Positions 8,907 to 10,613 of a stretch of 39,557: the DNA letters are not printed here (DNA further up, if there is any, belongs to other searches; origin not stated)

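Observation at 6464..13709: Complete B12 glutamate mutase wedged into the exosortase-A ligase/ACP/decarboxylase set: predicted ACP-tethered 3-methylaspartate to beta-amino-acid pathway in an EPS locus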

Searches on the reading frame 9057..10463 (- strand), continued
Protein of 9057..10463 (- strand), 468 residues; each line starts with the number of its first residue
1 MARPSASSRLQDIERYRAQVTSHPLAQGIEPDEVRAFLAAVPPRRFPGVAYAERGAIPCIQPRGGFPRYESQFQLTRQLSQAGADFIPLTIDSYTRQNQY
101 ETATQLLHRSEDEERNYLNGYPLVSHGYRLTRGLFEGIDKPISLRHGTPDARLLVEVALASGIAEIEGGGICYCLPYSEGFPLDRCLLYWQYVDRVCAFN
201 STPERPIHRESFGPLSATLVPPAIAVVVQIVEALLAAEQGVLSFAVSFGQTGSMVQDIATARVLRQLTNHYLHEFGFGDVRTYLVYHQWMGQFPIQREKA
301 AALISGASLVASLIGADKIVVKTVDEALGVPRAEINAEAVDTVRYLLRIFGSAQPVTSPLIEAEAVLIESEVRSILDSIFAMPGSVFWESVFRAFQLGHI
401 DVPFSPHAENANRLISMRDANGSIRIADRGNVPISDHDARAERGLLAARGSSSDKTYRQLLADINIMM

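Call 18: find_encoding_contigs(protein=P0087, flank=10000, max_places=2)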
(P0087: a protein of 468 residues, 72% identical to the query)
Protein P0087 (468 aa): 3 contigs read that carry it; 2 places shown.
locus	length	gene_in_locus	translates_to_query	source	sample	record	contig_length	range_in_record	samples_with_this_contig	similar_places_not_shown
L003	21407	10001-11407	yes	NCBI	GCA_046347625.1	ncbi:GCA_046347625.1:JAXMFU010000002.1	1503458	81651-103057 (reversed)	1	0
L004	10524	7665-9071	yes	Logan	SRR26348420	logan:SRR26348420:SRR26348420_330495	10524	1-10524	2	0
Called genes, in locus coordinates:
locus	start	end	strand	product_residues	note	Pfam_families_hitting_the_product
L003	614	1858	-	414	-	PF13173:AAA_14, PF13635:DUF4143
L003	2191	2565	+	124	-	-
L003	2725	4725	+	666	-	PF05226:CHASE2, PF00211:Guanylate_cyc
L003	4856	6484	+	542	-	PF01590:GAF, PF13185:GAF_2 (weak), PF01966:HD (faint), PF13487:HD_5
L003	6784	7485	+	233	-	-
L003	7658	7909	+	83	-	PF00550:PP-binding (weak)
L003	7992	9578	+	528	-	PF00501:AMP-binding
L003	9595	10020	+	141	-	PF02310:B12-binding (weak)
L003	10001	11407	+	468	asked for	PF06368:Met_asp_mut_E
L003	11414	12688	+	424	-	PF13941:MutL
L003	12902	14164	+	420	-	PF00278:Orn_DAP_Arg_deC, PF02784:Orn_Arg_deC_N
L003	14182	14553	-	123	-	-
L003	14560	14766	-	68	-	-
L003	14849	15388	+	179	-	PF10099:RskA_C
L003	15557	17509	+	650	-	PF02705:K_trans, PF22776:K_trans_C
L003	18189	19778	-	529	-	PF00682:HMGL-like, PF22617:HCS_D2, PF08502:LeuA_dimer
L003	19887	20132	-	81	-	-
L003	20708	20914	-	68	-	PF20104:DUF6494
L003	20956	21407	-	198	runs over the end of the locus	PF06559:DCD_N, PF22769:DCD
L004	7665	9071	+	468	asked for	PF06368:Met_asp_mut_E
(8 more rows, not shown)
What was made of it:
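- It also stands alone in a Competibacteraceae MAG (L003), flanked by a CHASE2 cyclase and a GAF-HD protein (call 18).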

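Call 23: search_protein_families(library=pfam, proteins=[L002:18717-19736:-, L001:14487-16223:+], max_evalue=10)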
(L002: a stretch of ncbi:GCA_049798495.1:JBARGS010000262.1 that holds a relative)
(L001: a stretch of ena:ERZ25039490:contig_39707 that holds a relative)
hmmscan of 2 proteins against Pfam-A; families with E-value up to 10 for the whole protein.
L002:18717-19736:- (339 aa): 3 families
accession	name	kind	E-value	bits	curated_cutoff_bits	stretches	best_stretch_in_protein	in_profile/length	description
PF13527.13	Acetyltransf_9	-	4.5e-07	30.3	25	1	35-134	30-126/127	Acetyltransferase (GNAT) domain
PF00583.31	Acetyltransf_1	-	2.8e-06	28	20.7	1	31-110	17-91/116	Acetyltransferase (GNAT) family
PF13508.13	Acetyltransf_7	-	0.0004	21.1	27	1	49-113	5-63/84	Acetyltransferase (GNAT) domain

L001:14487-16223:+ (578 aa): 9 families
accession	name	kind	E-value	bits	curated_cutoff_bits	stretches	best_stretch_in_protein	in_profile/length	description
PF13480.13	Acetyltransf_6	-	7.5e-20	72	22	1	181-319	9-143/143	Acetyltransferase (GNAT) domain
PF00583.31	Acetyltransf_1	-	4.5e-08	33.8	20.7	1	486-547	56-116/116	Acetyltransferase (GNAT) family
PF13302.13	Acetyltransf_3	-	1.6e-06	29.3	25.4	1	491-548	81-138/138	Acetyltransferase (GNAT) domain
PF08445.16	FR47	-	2.7e-05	24.5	22.1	1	490-549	22-79/86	FR47-like protein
PF13523.12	Acetyltransf_8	-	0.00035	20.7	27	1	498-552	88-142/145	Acetyltransferase (GNAT) domain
PF13508.13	Acetyltransf_7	-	0.0008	20.2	27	1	492-548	30-83/84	Acetyltransferase (GNAT) domain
PF13673.13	Acetyltransf_10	-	0.15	12.5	23.6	1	491-550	53-110/128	Acetyltransferase (GNAT) domain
PF13420.13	Acetyltransf_4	-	0.16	12.5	24.3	1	500-558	87-145/155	Acetyltransferase (GNAT) domain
PF21125.3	MPN_2A_DUB_like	-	0.29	11.2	27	1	203-253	81-131/171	BRCA1-A complex subunit Abraxas 1 MPN domain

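Call 38: find_related_loci(query=window:9057-10463:-, collection=genome_contigs, flank=10000)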
Query window:9057-10463:- (468 aa) in genome_contigs; peptide patterns used: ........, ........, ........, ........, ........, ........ (x = any residue, [..] = any of these).
201 stretches matched a pattern; 92 encode a relative of the query (tblastn E <= 1e-3); the best 80 are kept; 80 distinct loci.
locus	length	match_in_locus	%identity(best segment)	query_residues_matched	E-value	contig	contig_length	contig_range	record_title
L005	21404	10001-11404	79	1-468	0e+0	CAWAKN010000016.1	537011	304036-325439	MAG: uncultured beta proteobacterium isolate MFD02199.bin.2.181 genome assembly, contig: contig_39707, whole genome shot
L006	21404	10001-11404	76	1-468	0e+0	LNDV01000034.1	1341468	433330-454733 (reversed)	MAG: Betaproteobacteria bacterium Ga0077526 Ga0077526_133.1, whole genome shotgun sequence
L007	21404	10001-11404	75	1-468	0e+0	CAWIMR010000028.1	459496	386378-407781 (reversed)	MAG: uncultured Acidobacteriaceae bacterium isolate MFD05377.bin.2.25 genome assembly, contig: contig_48900, whole genom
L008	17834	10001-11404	74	1-468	0e+0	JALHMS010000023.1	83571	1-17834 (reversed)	MAG: Burkholderiales bacterium isolate Bin_40_2 c_000000001685, whole genome shotgun sequence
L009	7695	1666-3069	74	1-468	0e+0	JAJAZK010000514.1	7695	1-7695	MAG: Rhodoferax sp. isolate CAN_BIN35 c_000000167234, whole genome shotgun sequence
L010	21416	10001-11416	73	1-468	0e+0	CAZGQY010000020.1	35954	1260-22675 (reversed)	MAG TPA_asm: uncultured Methylococcaceae bacterium isolate binchicken_co46_824 genome assembly, contig: NODE_1999_length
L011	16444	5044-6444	75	1-467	0e+0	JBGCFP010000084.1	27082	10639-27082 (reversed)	MAG: Gammaproteobacteria bacterium isolate SGMAG-18 contig84, whole genome shotgun sequence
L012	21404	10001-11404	73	1-468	0e+0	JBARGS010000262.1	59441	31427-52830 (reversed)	MAG: Candidatus Korobacteraceae bacterium isolate MFD06391_ilm_asm_bin32 k127_36372, whole genome shotgun sequence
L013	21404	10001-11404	72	1-468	0e+0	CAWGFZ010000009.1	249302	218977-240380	MAG: uncultured Acidobacteriaceae bacterium isolate MFD03044.bin.1.111 genome assembly, contig: contig_22028, whole geno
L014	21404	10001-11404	72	1-468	0e+0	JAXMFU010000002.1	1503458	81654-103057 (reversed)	MAG: Candidatus Competibacteraceae bacterium isolate STL-PRO95 C1.169.fa-2, whole genome shotgun sequence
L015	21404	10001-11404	72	1-468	0e+0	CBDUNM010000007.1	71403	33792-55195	MAG TPA_asm: uncultured Chromatiales bacterium isolate SRR22808130_binner13_Refined_37 genome assembly, contig: ERZ25043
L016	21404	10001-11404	72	1-468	0e+0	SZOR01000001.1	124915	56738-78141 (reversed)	Betaproteobacteria bacterium PRO7 ZYPT4scaffold_65, whole genome shotgun sequence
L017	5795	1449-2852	73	1-468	0e+0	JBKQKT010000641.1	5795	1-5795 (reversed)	MAG: Candidatus Korobacteraceae bacterium isolate CRr2D2E2F__bin_11 CRr2D2E2F_000000240231, whole genome shotgun sequenc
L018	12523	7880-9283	78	1-468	0e+0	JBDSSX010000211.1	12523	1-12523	MAG: Nitrosospira sp. isolate cluster1_bin.544 k127_7054460, whole genome shotgun sequence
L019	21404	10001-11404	71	1-468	0e+0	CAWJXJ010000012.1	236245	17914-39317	MAG: uncultured Acidobacteriaceae bacterium isolate MFD05502.bin.1.194 genome assembly, contig: contig_9241, whole genom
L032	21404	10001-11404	68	1-468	0e+0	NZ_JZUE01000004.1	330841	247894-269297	Aquincola tertiaricarbonis strain MIMtkpLc11 contig4, whole genome shotgun sequence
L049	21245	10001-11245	39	24-435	7e-98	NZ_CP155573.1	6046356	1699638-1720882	Sporomusa silvacetica DSM 10669 chromosome, complete genome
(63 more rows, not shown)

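Call 40: search_protein_families(library=ncbifam, proteins=[L002:18717-19736:-, L002:18427-18717:-, L002:16822-18405:-, L002:15483-16820:-, L002:14131-15477:-, L002:7988-9577:+, L002:12788-13960:+, L002:6868-7602:+], max_evalue=0.01)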
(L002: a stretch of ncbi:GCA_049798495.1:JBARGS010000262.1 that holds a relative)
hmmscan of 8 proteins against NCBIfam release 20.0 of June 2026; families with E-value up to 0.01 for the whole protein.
L002:18717-19736:- (339 aa): 0 families

L002:18427-18717:- (96 aa): 13 families
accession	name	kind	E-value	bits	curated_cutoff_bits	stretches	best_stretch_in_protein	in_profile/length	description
NF058660.1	cispen_ACP_AmcB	equivalog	4e-11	43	80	1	29-87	20-78/80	cispentacin biosynthesis acyl carrier protein AmcB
NF052616.1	ACP_for_OlsHI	equivalog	5.5e-10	39.5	130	1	14-86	6-79/83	ornithine lipid biosynthesis acyl carrier protein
NF005480.0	PRK07081.1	equivalog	2.1e-07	30.8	72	1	16-89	5-78/83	acyl carrier protein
NF005798.0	PRK07639.1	equivalog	3.4e-07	30.6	100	1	18-87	12-81/91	petrobactin biosynthesis protein AsbD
NF006031.0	PRK08172.1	equivalog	4.1e-05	24.2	76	1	15-89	8-79/82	acyl carrier protein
NF003464.0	PRK05087.1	equivalog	6e-05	23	68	1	36-85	26-75/78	D-alanine--poly(phosphoribitol) ligase subunit DltC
NF002148.0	PRK00982.1-2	subfamily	0.00017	21.3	71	1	14-70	7-62/79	acyl carrier protein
NF002151.0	PRK00982.1-5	equivalog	0.002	18.2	92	1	14-84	6-73/78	acyl carrier protein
NF003757.0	PRK05350.1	equivalog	0.0021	18.2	65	1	15-86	10-75/83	acyl carrier protein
NF002149.0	PRK00982.1-3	equivalog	0.0031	17.4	106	1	14-68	6-59/78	acyl carrier protein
TIGR00517.1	acyl_carrier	equivalog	0.0048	16.7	70.45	1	15-85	7-74/77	acyl carrier protein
NF002150.0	PRK00982.1-4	subfamily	0.0055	16.9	66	1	16-86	10-77/80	acyl carrier protein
TIGR01688.1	dltC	equivalog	0.0069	16.4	52.35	1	37-68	24-55/73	D-alanine--poly(phosphoribitol) ligase subunit 2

L002:16822-18405:- (527 aa): 107 families (the best 25 are shown)
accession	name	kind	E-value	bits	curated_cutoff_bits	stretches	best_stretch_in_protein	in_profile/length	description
TIGR03098.1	ligase_PEP_1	hypoth_equivalog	8.7e-196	651.4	592.35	1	4-522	1-515/517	acyl-CoA ligase (AMP-forming), exosortase A system-associated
NF004837.0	PRK06187.1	subfamily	6e-109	364.7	476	1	3-523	8-520/531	long-chain-fatty-acid--CoA ligase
NF006182.0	PRK08316.1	subfamily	1.1e-94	317.9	663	1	5-523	13-515/523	fatty acyl-CoA synthetase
NF006181.0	PRK08314.1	subfamily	6.8e-86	288.7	705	1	5-524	26-553/563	long-chain-fatty-acid--CoA ligase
NF005801.1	PRK07656.1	equivalog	2.2e-79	267.4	657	1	6-521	4-499/500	FadD3 family acyl-CoA ligase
TIGR01733.1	AA-adenyl-dom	subfamily_domain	3.1e-77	260.1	317.4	1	30-455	1-408/409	amino acid adenylation domain-containing protein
NF009233.0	PRK12583.1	subfamily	4.7e-76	256.3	832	1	5-523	20-548/558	fatty acid CoA ligase family protein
NF005702.0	PRK07514.1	subfamily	2.9e-70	237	558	1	13-523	13-498/506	malonyl-CoA synthase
NF052269.1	Staph_lig_FadD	equivalog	7.3e-69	232.4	650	1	27-522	26-490/499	long-chain-fatty-acid--CoA ligase FadD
NF005307.0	PRK06839.1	equivalog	8.5e-69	232.5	748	1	13-521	12-489/496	o-succinylbenzoate--CoA ligase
NF005676.0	PRK07470.1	equivalog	2.2e-68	231.2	774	1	6-522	23-526/544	acyl-CoA synthetase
NF004114.0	PRK05605.1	equivalog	7.8e-67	225.9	766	2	169-517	220-561/575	long-chain-fatty-acid--CoA ligase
NF005220.0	PRK06710.1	equivalog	2.1e-66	224.2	1116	2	152-516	191-544/563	long-chain-fatty-acid--CoA ligase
NF004808.0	PRK06155.1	equivalog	9.8e-66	222.1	722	1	5-523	23-520/542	ATP-dependent acyl-CoA ligase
NF004758.0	PRK06087.1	equivalog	2.3e-65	221.1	736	1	11-522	32-532/548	medium-chain fatty-acid--CoA ligase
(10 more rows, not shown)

L002:15483-16820:- (445 aa): 8 families
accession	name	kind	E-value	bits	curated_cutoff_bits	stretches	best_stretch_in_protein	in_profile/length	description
TIGR03099.1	dCO2ase_PEP1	hypoth_equivalog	8.5e-133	443.3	478.45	1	11-409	1-397/398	pyridoxal-dependent decarboxylase, exosortase A system-associated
TIGR01048.1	lysA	equivalog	5.2e-92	308.5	297.9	1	13-429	4-414/417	diaminopimelate decarboxylase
NF006515.0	PRK08961.1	equivalog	1.7e-49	168.5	802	1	31-395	500-845/861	bifunctional aspartate kinase/diaminopimelate decarboxylase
NF052544.1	OrLyDeCDokD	equivalog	8.6e-33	113.6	700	1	11-391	19-419/461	ornithine/lysine decarboxylase DokD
NF041039.1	FslC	exception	4.7e-20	71.8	500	1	27-391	21-386/418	rhizoferrin biosystnesis N-citrylornithine decarboxylase FslC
NF003763.0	PRK05354.1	equivalog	5.5e-12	45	369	1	57-308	97-362/636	biosynthetic arginine decarboxylase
TIGR01273.1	speA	equivalog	9.7e-12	44.1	624.1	1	57-311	90-357/624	arginine decarboxylase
NF005867.0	PRK07804.1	equivalog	0.0065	14.8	639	1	77-163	109-195/548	L-aspartate oxidase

L002:14131-15477:- (448 aa): 1 family
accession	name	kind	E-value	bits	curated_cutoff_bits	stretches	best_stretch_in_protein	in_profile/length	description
TIGR02149.1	glgA_Coryne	subfamily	0.0011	18.2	302.4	1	162-251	94-185/391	glycogen synthase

L002:7988-9577:+ (529 aa): 106 families (the best 25 are shown)
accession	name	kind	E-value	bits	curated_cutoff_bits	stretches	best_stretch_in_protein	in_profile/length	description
TIGR03098.1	ligase_PEP_1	hypoth_equivalog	3.2e-151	504.3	592.35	1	8-509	4-516/517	acyl-CoA ligase (AMP-forming), exosortase A system-associated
TIGR01733.1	AA-adenyl-dom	subfamily_domain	9.4e-79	265.1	317.4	1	31-440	1-408/409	amino acid adenylation domain-containing protein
NF004837.0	PRK06187.1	subfamily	4.1e-76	256.3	476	1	6-511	10-522/531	long-chain-fatty-acid--CoA ligase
NF006182.0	PRK08316.1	subfamily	5.1e-61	206.7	663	1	5-510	12-516/523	fatty acyl-CoA synthetase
NF052269.1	Staph_lig_FadD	equivalog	7.2e-61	206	650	1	18-511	14-493/499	long-chain-fatty-acid--CoA ligase FadD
NF004282.0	PRK05691.1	subfamily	4.4e-60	202.2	4090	1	6-512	1133-1627/4334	non-ribosomal peptide synthase/polyketide synthase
NF005801.1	PRK07656.1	equivalog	2.3e-56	191.5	657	1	5-502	2-494/500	FadD3 family acyl-CoA ligase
NF038078.1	NRPS_MxcG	equivalog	4e-54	183.4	2300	1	4-511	456-960/1442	myxochelin non-ribosomal peptide synthetase MxcG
NF006181.0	PRK08314.1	subfamily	8.4e-54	182.8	705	2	155-509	203-552/563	long-chain-fatty-acid--CoA ligase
NF009233.0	PRK12583.1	subfamily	1e-53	182.6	832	2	156-518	201-557/558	fatty acid CoA ligase family protein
NF004114.0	PRK05605.1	equivalog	1.6e-51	175.4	766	2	155-512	220-570/575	long-chain-fatty-acid--CoA ligase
NF004808.0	PRK06155.1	equivalog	1.8e-51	175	722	1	3-509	20-520/542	ATP-dependent acyl-CoA ligase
NF005702.0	PRK07514.1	subfamily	9.1e-50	169.4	558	1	20-509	19-498/506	malonyl-CoA synthase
NF004511.1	PRK05852.1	equivalog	4.6e-49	167.4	650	1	12-509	7-502/505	FadD7 family fatty acid--CoA ligase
NF004797.0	PRK06145.1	equivalog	4.8e-49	167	850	1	11-504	9-488/499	acyl-CoA synthetase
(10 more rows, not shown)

L002:12788-13960:+ (390 aa): 7 families
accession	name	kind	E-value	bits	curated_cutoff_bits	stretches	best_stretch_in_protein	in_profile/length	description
TIGR03099.1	dCO2ase_PEP1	hypoth_equivalog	4.6e-119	398.1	478.45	1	1-371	29-397/398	pyridoxal-dependent decarboxylase, exosortase A system-associated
TIGR01048.1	lysA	equivalog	4.1e-80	269.3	297.9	1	2-388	30-411/417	diaminopimelate decarboxylase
NF006515.0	PRK08961.1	equivalog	1.5e-38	132.4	802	1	2-358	508-846/861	bifunctional aspartate kinase/diaminopimelate decarboxylase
NF052544.1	OrLyDeCDokD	equivalog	1.2e-28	99.9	700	1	2-387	47-453/461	ornithine/lysine decarboxylase DokD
NF041039.1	FslC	exception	1.4e-16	60.3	500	1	26-355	60-388/418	rhizoferrin biosystnesis N-citrylornithine decarboxylase FslC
NF003763.0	PRK05354.1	equivalog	2.9e-15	55.8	369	1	90-273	174-364/636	biosynthetic arginine decarboxylase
TIGR01273.1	speA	equivalog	9.1e-15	54.1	624.1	1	82-274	159-357/624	arginine decarboxylase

L002:6868-7602:+ (244 aa): 0 families

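Call 43: find_encoding_contigs(protein=P0086, flank=10000, max_places=1)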
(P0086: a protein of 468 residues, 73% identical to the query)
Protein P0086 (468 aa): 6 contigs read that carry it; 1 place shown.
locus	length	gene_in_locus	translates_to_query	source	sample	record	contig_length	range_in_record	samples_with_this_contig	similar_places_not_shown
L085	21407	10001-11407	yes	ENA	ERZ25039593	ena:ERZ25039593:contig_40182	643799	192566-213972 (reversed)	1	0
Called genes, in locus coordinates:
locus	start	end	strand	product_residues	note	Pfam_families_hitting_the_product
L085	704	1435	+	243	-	-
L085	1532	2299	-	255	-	PF13489:Methyltransf_23, PF13847:Methyltransf_31 (weak), PF08241:Methyltransf_11, PF08242:Methyltransf_12, PF13649:Methyltransf_25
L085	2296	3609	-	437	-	PF13439:Glyco_transf_4, PF13579:Glyco_trans_4_4, PF20706:GT4-conflict (weak), PF00534:Glycos_transf_1, PF13692:Glyco_trans_1_4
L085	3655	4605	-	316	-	PF01522:Polysacc_deac_1, PF11959:DUF3473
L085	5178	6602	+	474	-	PF00072:Response_reg, PF00158:Sigma54_activat, PF14532:Sigma54_activ_2, PF07728:AAA_5, PF25601:AAA_lid_14, PF02954:HTH_8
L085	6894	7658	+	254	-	-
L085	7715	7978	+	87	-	PF00550:PP-binding (weak)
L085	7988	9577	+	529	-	PF00501:AMP-binding, PF13193:AMP-binding_C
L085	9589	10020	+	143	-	PF02310:B12-binding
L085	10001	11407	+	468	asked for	PF06368:Met_asp_mut_E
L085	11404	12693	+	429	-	PF13941:MutL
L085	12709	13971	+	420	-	PF00278:Orn_DAP_Arg_deC, PF02784:Orn_Arg_deC_N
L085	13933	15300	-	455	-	PF13439:Glyco_transf_4 (weak), PF13579:Glyco_trans_4_4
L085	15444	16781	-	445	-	PF00278:Orn_DAP_Arg_deC, PF02784:Orn_Arg_deC_N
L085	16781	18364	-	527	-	PF00501:AMP-binding, PF13193:AMP-binding_C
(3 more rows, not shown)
